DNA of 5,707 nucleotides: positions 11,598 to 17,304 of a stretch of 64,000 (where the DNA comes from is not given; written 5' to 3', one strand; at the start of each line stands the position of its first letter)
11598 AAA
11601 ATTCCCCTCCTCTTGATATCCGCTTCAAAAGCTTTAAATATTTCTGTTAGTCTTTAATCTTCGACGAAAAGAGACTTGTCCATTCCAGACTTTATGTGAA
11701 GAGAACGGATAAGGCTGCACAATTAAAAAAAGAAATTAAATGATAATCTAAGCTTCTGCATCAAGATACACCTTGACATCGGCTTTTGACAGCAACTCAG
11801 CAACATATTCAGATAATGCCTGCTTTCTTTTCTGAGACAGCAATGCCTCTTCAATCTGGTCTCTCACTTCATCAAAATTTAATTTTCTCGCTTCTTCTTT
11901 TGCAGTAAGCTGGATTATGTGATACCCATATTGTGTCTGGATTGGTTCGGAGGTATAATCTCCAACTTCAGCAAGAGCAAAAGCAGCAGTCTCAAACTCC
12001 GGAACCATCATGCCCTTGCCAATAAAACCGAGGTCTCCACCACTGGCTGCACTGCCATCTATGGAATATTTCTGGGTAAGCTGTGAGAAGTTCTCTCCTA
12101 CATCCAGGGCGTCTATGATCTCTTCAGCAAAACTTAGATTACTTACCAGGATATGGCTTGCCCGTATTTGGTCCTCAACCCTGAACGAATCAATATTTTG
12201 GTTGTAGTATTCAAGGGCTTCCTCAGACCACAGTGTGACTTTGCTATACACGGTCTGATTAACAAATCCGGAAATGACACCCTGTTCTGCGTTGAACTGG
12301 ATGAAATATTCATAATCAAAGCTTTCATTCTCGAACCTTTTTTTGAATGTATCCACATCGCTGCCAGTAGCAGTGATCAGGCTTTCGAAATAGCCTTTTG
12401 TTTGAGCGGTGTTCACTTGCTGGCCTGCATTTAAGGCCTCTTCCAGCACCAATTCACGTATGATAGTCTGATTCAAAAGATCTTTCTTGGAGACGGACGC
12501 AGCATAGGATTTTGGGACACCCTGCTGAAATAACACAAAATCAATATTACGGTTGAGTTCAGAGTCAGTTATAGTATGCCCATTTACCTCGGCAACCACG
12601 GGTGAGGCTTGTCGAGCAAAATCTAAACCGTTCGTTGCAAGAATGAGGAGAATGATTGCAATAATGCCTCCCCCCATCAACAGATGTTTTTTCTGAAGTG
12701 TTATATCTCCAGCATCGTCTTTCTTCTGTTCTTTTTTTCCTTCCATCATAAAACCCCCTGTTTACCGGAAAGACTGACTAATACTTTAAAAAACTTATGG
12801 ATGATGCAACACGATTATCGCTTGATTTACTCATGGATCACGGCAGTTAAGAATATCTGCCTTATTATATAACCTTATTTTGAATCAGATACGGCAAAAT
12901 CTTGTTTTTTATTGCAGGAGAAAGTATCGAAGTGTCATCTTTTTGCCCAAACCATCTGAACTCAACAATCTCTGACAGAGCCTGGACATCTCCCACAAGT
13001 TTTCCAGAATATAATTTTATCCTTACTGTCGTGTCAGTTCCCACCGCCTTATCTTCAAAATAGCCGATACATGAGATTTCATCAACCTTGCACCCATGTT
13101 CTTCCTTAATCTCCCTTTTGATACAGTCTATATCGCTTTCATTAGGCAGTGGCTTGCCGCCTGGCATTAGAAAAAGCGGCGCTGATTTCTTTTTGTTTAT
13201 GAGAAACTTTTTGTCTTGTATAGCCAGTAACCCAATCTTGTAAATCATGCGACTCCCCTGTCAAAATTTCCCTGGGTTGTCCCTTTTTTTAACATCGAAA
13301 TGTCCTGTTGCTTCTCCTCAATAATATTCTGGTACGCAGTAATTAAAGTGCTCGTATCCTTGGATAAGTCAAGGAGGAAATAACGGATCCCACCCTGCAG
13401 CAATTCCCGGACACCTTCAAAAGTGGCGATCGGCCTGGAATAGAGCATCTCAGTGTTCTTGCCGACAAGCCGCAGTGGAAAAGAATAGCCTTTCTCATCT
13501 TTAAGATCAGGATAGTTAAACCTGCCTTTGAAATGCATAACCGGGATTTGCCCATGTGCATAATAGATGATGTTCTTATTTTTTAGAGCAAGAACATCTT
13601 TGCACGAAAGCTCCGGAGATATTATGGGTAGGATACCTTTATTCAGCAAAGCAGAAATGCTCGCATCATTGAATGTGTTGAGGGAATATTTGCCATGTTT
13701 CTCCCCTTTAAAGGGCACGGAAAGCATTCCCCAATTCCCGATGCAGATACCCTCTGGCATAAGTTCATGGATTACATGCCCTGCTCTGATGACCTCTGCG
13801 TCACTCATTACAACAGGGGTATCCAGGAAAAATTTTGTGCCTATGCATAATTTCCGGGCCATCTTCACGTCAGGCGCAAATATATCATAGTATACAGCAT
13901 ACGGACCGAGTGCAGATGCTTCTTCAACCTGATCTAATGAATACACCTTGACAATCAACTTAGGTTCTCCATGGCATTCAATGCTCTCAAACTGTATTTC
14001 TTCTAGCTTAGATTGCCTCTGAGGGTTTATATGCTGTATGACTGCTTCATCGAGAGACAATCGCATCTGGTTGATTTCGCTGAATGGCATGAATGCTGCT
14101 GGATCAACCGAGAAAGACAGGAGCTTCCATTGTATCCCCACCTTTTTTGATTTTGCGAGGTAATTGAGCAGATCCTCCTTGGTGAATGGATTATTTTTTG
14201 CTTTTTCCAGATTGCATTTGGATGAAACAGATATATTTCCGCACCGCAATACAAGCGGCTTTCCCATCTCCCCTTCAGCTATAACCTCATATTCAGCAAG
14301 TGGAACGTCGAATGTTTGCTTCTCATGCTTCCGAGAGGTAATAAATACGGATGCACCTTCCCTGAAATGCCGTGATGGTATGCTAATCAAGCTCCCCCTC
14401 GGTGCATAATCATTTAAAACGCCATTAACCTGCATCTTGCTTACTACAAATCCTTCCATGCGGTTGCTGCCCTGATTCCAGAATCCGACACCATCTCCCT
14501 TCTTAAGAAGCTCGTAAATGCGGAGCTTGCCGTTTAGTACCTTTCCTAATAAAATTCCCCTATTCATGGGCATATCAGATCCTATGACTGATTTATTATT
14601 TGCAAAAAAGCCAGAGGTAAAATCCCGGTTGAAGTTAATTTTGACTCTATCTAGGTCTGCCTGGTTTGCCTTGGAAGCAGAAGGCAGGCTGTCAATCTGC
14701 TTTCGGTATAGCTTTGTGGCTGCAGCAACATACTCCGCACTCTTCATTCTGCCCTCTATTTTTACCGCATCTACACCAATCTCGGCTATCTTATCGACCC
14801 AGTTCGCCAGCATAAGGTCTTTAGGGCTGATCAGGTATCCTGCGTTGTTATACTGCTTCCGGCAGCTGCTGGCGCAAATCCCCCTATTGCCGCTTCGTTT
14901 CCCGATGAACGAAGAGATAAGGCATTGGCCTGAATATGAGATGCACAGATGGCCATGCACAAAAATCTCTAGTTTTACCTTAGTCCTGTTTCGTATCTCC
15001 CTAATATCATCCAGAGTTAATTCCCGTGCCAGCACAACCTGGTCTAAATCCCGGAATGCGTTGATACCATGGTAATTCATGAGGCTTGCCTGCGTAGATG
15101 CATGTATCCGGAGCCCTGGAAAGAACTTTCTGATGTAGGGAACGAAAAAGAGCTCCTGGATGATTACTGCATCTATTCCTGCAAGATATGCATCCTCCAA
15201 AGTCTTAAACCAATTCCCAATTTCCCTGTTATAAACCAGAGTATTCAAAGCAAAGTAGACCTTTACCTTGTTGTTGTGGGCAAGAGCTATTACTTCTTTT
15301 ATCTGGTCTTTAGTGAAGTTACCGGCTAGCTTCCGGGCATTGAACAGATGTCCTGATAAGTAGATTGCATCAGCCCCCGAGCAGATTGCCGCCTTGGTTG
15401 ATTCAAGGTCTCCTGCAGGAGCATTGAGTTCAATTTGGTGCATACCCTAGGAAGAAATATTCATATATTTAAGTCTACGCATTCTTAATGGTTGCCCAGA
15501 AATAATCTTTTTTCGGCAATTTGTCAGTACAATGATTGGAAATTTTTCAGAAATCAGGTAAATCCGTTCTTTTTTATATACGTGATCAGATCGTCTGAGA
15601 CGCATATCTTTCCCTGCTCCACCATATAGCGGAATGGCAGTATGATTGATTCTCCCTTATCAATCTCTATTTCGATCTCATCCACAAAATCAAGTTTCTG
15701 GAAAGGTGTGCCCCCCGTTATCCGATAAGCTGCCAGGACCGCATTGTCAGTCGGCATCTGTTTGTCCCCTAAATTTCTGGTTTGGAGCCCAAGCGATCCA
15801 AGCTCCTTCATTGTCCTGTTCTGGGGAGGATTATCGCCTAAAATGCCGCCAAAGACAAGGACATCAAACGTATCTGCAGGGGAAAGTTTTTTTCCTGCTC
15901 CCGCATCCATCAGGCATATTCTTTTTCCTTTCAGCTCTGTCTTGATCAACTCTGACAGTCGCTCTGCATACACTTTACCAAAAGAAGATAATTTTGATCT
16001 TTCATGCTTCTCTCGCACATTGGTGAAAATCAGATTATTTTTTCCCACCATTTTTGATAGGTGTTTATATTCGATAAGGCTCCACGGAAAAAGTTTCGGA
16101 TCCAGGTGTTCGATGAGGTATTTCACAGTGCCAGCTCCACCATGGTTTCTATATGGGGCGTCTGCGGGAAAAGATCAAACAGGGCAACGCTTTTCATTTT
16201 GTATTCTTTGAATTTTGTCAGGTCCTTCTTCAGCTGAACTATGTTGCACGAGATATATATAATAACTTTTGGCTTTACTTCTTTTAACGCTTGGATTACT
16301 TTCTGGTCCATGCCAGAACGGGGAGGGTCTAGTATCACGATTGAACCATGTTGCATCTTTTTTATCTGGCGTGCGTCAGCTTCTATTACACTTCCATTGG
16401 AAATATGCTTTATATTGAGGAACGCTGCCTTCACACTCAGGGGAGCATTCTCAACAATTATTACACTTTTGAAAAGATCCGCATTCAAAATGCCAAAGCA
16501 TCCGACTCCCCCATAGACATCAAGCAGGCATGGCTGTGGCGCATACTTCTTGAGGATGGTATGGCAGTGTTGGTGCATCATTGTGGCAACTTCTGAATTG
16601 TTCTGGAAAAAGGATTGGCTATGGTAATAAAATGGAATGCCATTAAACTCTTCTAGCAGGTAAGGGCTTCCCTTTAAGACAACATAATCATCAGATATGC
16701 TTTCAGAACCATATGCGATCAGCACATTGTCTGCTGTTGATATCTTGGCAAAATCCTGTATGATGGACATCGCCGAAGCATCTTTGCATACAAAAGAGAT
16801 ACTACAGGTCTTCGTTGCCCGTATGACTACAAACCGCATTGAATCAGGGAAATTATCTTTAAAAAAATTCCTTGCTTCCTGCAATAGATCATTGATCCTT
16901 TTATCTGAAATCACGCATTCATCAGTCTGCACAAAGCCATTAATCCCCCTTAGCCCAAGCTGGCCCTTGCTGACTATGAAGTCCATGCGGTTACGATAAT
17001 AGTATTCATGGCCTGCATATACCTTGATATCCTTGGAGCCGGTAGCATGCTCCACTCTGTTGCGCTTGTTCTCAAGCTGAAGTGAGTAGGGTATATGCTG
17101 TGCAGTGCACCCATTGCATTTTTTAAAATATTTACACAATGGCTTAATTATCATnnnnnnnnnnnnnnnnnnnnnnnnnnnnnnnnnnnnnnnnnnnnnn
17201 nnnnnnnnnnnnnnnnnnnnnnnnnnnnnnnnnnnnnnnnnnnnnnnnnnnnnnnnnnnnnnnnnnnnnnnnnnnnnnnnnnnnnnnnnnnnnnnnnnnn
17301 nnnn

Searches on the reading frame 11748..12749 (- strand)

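Call 17: search_protein_families(library=pfam, proteins=[window:11748-12749:-], max_evalue=0.001)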
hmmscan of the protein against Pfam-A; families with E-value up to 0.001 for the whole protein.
window:11748-12749:- (333 aa): 6 families
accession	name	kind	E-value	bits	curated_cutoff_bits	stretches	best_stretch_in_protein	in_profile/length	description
PF13616.12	Rotamase_3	-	2.8e-19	70.2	22.5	1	191-284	12-115/116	PPIC-type PPIASE domain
PF00639.27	Rotamase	-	2.1e-17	64.3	21.7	1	208-282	22-96/97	PPIC-type PPIASE domain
PF13145.12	Rotamase_2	-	2.5e-13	51.3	27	1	176-297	4-121/121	PPIC-type PPIASE domain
PF13623.11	SurA_N_2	-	7e-07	29.7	28.5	1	27-149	13-141/145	SurA-like N-terminal domain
PF13624.11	SurA_N_3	-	1.9e-06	28.3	27.2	1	28-119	16-115/162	SurA-like N-terminal domain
PF09312.16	SurA_N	-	2.4e-06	28.1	30.8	1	51-149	4-104/118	SurA N-terminal domain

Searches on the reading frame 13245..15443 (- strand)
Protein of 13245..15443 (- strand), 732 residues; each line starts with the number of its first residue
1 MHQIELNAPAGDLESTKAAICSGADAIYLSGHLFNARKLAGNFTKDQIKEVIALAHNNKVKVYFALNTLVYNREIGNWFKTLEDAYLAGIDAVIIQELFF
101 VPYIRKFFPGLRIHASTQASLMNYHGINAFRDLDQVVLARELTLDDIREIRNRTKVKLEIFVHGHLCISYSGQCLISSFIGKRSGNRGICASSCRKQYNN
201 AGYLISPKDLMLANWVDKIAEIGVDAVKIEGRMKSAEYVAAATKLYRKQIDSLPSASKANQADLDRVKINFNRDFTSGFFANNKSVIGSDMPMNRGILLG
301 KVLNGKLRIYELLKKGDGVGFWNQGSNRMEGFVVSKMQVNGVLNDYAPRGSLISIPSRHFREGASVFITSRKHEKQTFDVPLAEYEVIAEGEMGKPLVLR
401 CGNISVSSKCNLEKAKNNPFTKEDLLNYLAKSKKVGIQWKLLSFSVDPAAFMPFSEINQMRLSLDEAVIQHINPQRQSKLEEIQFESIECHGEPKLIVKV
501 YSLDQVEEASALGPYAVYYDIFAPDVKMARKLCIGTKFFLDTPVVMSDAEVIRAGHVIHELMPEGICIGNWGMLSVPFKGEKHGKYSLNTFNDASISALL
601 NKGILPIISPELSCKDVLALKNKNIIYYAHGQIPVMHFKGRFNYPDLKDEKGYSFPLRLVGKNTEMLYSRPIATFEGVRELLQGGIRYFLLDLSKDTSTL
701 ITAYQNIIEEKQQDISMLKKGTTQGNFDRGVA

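Call 17: search_protein_families(library=pfam, proteins=[window:13245-15443:-], max_evalue=0.001)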
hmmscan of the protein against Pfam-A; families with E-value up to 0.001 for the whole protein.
window:13245-15443:- (732 aa): 2 families
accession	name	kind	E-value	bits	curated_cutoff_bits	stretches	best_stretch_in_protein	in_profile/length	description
PF01136.24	Peptidase_U32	-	2.9e-66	223.5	22.4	1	78-284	4-231/233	Peptidase family U32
PF12392.13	DUF3656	-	5e-06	27.6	22.1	1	389-464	31-100/109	Collagenase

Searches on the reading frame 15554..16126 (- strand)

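Call 17: search_protein_families(library=pfam, proteins=[window:15554-16126:-], max_evalue=0.001)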
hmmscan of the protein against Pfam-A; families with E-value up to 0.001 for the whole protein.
window:15554-16126:- (190 aa): 1 family
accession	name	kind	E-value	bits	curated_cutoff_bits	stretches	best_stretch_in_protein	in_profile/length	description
PF04252.18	SFM1-like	-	1.9e-50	171.7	27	1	2-187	1-197/201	Protein arginine N-methyltransferase SFM1-like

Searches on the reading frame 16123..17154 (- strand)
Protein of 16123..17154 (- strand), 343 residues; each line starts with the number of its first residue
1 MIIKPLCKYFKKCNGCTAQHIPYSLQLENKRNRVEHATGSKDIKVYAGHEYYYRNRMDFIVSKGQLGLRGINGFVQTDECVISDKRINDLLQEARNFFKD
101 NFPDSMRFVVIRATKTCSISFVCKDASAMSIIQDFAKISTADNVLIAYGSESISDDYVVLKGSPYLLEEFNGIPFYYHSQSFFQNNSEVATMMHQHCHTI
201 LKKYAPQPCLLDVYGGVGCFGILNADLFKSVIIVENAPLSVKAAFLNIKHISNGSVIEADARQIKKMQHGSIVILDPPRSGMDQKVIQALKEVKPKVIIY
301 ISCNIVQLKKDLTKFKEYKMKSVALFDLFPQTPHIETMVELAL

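Call 17: search_protein_families(library=pfam, proteins=[window:16123-17154:-], max_evalue=0.001)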
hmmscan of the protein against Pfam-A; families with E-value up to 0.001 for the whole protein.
window:16123-17154:- (343 aa): 2 families
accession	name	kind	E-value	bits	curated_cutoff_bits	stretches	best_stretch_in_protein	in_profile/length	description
PF05958.17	tRNA_U5-meth_tr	-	5.3e-25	88.6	23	1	177-341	174-354/357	tRNA (Uracil-5-)-methyltransferase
PF03602.21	Cons_hypoth95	-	1.4e-05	25.2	24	1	198-322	33-172/182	Conserved hypothetical protein 95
